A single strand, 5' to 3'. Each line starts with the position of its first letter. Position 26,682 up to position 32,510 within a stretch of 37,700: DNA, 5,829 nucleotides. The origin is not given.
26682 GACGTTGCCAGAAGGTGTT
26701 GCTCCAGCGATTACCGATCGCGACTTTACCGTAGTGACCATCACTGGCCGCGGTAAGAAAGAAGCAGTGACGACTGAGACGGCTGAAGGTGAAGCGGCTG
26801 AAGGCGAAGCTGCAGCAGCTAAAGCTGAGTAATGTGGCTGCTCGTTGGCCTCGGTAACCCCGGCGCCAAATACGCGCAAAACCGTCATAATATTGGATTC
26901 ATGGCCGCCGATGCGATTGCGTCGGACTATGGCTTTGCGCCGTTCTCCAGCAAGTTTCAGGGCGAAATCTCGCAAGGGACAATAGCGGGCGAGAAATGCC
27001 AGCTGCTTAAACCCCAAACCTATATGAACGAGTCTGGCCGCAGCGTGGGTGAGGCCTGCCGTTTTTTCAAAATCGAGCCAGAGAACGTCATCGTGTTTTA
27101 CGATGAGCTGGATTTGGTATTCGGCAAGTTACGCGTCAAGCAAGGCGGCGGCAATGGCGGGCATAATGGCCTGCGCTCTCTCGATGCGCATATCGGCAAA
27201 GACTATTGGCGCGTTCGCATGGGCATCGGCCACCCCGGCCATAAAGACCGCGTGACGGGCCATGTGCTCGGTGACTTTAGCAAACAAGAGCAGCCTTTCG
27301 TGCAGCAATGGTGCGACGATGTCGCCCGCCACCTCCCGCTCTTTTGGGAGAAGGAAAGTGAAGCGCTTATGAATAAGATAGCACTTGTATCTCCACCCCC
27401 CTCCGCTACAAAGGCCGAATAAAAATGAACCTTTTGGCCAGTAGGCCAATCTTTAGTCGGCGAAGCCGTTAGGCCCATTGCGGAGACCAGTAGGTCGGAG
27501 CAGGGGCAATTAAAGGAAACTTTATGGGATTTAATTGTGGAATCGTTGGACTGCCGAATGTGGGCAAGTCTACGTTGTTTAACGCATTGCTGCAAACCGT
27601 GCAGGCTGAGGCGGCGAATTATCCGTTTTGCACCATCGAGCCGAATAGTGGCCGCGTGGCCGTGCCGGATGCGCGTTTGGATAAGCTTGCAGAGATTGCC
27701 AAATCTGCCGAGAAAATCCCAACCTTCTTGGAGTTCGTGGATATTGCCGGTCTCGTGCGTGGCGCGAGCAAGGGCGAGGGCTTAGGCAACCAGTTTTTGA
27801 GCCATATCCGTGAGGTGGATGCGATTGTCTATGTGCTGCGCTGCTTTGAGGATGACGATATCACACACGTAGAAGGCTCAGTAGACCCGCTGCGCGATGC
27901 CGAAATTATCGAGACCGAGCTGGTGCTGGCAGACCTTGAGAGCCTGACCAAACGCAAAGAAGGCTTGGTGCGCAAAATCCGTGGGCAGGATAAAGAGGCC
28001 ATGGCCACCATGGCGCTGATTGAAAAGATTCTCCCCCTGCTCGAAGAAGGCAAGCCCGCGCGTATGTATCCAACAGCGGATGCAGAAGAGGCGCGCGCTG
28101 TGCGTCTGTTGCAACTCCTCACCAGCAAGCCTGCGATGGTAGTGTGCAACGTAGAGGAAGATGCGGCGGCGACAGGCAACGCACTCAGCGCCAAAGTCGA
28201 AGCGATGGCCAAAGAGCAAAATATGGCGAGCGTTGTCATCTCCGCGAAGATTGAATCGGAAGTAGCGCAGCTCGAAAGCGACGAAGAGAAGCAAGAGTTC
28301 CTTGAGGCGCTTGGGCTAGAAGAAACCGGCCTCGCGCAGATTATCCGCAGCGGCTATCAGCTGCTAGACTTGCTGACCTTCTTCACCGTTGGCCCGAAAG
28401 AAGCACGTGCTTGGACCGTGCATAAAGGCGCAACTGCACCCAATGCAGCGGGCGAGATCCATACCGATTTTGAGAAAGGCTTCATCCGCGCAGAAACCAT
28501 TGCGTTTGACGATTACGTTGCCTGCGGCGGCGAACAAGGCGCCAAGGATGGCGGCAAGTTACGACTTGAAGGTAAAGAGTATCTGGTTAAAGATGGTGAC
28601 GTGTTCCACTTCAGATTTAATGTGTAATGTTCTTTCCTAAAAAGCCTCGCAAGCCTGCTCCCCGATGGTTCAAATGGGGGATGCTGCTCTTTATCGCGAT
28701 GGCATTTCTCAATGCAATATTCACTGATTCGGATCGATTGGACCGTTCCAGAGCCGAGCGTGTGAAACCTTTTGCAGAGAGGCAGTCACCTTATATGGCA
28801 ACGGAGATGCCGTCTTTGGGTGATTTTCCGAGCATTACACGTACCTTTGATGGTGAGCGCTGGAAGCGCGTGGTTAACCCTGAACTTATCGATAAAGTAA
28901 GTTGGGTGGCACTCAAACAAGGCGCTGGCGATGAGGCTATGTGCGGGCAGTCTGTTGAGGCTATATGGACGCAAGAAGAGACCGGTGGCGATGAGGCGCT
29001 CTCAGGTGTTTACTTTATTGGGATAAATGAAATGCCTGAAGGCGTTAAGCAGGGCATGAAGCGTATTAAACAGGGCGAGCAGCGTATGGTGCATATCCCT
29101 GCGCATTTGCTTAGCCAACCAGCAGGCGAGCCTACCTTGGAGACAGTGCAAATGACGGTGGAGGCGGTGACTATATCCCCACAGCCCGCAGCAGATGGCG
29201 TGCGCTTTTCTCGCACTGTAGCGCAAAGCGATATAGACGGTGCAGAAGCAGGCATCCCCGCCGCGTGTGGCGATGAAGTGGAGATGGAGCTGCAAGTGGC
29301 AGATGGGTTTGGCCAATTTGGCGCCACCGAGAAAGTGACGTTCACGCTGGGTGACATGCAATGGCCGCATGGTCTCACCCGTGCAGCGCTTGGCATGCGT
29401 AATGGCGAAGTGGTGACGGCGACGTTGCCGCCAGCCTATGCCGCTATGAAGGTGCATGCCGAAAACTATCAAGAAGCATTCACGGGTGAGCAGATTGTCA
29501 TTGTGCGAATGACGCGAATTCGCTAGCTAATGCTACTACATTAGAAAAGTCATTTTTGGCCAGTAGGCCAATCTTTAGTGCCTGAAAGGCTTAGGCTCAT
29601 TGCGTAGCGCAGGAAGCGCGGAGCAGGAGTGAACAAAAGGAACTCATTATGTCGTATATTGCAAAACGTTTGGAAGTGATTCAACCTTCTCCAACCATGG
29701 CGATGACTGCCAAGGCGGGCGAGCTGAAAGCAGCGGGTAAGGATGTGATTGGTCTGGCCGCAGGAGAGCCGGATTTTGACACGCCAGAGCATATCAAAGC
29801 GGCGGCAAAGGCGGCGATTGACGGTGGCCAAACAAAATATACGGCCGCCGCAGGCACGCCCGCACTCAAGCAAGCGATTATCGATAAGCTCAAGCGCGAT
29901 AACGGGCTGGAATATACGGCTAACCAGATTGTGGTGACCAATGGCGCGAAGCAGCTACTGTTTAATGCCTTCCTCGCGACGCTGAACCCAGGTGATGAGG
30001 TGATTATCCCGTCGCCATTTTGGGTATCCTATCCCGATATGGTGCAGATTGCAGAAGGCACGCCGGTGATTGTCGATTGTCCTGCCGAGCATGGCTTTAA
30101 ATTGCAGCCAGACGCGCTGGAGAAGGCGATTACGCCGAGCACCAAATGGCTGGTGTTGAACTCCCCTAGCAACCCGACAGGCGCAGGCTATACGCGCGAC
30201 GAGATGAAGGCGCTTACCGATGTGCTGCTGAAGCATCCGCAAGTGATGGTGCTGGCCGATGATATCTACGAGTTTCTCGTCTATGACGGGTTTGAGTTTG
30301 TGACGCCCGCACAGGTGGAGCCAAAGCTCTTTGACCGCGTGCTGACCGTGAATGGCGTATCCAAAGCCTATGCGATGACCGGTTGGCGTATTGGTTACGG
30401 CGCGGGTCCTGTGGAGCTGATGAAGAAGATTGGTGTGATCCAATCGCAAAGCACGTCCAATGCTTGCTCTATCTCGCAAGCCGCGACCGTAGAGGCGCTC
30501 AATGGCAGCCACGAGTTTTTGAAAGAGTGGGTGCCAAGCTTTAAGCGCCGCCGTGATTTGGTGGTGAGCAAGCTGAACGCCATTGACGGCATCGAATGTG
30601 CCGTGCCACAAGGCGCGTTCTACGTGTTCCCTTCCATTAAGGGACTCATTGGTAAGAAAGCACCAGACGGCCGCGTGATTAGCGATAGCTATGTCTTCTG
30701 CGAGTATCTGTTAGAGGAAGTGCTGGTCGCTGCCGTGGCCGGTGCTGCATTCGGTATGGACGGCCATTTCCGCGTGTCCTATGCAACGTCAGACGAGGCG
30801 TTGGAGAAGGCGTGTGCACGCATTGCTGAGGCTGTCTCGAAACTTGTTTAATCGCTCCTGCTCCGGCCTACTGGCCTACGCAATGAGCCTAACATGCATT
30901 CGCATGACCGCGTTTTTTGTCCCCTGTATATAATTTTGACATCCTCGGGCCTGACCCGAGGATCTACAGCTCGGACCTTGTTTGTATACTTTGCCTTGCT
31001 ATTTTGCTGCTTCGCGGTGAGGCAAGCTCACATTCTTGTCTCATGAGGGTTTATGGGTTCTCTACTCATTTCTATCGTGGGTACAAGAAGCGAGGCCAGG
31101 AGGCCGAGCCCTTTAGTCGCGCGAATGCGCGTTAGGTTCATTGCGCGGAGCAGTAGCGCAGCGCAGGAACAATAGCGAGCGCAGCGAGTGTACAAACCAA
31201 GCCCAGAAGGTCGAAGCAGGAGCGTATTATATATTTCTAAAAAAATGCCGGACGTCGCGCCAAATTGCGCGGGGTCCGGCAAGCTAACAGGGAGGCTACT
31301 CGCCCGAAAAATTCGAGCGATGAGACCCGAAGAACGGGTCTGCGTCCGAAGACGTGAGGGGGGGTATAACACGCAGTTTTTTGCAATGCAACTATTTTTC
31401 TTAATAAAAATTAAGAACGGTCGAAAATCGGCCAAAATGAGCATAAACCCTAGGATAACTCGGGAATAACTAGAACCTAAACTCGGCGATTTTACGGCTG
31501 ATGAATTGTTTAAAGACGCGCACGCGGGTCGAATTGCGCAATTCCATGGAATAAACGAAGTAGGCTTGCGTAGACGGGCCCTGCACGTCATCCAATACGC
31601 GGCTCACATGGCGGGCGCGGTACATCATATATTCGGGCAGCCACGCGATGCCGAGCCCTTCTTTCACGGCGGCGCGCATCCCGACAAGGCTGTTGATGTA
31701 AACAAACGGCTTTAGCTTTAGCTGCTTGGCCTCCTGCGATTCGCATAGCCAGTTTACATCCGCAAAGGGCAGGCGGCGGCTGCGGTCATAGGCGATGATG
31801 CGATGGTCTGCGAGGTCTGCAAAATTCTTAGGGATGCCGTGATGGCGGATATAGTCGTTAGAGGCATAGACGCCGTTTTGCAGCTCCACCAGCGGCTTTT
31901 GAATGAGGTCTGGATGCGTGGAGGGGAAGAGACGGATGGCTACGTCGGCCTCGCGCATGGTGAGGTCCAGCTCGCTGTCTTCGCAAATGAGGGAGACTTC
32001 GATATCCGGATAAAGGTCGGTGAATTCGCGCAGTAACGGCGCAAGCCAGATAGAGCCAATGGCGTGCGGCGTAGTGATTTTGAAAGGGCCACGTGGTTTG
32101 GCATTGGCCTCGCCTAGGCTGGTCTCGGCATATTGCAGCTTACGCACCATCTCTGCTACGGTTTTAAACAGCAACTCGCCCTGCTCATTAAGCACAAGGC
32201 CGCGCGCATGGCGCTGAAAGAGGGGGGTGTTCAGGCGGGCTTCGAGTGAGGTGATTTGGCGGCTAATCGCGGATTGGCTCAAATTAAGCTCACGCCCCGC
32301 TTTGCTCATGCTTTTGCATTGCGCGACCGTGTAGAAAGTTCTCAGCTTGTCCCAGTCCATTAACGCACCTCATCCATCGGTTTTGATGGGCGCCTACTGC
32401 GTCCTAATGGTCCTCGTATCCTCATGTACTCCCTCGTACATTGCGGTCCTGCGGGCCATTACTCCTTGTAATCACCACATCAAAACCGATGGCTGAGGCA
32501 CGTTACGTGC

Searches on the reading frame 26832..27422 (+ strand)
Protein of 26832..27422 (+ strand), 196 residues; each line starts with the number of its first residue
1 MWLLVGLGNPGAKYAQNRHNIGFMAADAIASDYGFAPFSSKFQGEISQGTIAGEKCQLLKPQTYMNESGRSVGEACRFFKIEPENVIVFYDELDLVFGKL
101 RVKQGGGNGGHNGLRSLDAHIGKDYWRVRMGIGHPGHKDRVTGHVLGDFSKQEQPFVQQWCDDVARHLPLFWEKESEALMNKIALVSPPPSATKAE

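Call 77: search_protein_families(library=pfam, proteins=[window:26832-27422:+], max_evalue=0.00001)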
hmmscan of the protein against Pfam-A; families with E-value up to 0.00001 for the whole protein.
window:26832-27422:+ (196 aa): 1 family
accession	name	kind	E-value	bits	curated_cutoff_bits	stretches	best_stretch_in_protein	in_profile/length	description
PF01195.25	Pept_tRNA_hydro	-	5.6e-67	225.6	27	1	3-183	1-182/183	Peptidyl-tRNA hydrolase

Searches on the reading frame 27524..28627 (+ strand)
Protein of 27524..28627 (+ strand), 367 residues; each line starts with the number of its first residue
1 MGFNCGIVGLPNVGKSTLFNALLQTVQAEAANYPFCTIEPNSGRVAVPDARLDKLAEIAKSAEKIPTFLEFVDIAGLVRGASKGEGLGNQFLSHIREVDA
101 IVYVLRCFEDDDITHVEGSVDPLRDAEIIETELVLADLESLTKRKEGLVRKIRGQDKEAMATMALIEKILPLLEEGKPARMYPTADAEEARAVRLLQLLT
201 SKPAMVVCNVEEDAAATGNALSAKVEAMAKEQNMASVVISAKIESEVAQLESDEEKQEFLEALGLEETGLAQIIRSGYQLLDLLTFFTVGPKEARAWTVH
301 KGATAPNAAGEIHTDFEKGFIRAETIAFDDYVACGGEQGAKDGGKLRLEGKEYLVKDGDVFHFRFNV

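Call 77: search_protein_families(library=pfam, proteins=[window:27524-28627:+], max_evalue=0.00001)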
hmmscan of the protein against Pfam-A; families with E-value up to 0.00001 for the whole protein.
window:27524-28627:+ (367 aa): 3 families
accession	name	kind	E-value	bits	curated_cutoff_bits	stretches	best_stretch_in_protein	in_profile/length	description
PF06071.19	YchF-GTPase_C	-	2.9e-38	130.3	27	1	283-366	1-84/84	Protein of unknown function (DUF933)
PF01926.29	MMR_HSR1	-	9.2e-23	81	21.9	1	5-117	2-93/113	50S ribosome-binding GTPase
PF02421.24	FeoB_N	-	5.1e-08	33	27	1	5-47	3-44/156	Ferrous iron transport protein B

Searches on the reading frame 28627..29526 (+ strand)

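Call 77: search_protein_families(library=pfam, proteins=[window:28627-29526:+], max_evalue=0.00001)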
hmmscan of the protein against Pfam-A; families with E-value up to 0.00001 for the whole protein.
window:28627-29526:+ (299 aa): 1 family
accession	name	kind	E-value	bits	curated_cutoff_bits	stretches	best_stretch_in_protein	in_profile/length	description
PF00254.34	FKBP_C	-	2e-09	38.1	21.1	0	232-272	30-70/94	FKBP-type peptidyl-prolyl cis-trans isomerase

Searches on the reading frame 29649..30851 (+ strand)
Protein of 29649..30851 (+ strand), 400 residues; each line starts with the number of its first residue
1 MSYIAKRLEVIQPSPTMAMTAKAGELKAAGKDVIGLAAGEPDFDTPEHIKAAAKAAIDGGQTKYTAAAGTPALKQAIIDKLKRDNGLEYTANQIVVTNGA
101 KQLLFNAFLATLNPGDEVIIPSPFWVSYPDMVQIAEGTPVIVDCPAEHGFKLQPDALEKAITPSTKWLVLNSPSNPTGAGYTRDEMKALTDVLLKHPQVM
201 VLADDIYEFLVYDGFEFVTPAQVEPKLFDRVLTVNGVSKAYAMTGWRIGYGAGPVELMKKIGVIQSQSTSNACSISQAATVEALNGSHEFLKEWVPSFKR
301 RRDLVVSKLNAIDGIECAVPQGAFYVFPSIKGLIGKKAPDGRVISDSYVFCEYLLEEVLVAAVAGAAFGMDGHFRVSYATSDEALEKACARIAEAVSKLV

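Call 77: search_protein_families(library=pfam, proteins=[window:29649-30851:+], max_evalue=0.00001)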
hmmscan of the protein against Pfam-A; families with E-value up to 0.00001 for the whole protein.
window:29649-30851:+ (400 aa): 2 families
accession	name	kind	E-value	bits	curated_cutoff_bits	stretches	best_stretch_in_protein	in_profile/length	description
PF00155.27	Aminotran_1_2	-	6.6e-77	259.6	19.7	1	31-392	1-361/361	Aminotransferase class I and II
PF01041.23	DegT_DnrJ_EryC1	-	2.2e-08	34.2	19.8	1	92-169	41-117/360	DegT/DnrJ/EryC1/StrS aminotransferase family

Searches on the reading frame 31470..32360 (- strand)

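Call 77: search_protein_families(library=pfam, proteins=[window:31470-32360:-], max_evalue=0.00001)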
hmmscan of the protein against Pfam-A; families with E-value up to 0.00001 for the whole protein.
window:31470-32360:- (296 aa): 2 families
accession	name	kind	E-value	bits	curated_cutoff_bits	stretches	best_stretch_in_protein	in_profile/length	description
PF03466.25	LysR_substrate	-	1.2e-33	116.7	28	1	88-289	3-206/209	LysR substrate binding domain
PF00126.33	HTH_1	-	8.1e-22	77.4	26.6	1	3-62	1-60/60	Bacterial regulatory helix-turn-helix protein, lysR family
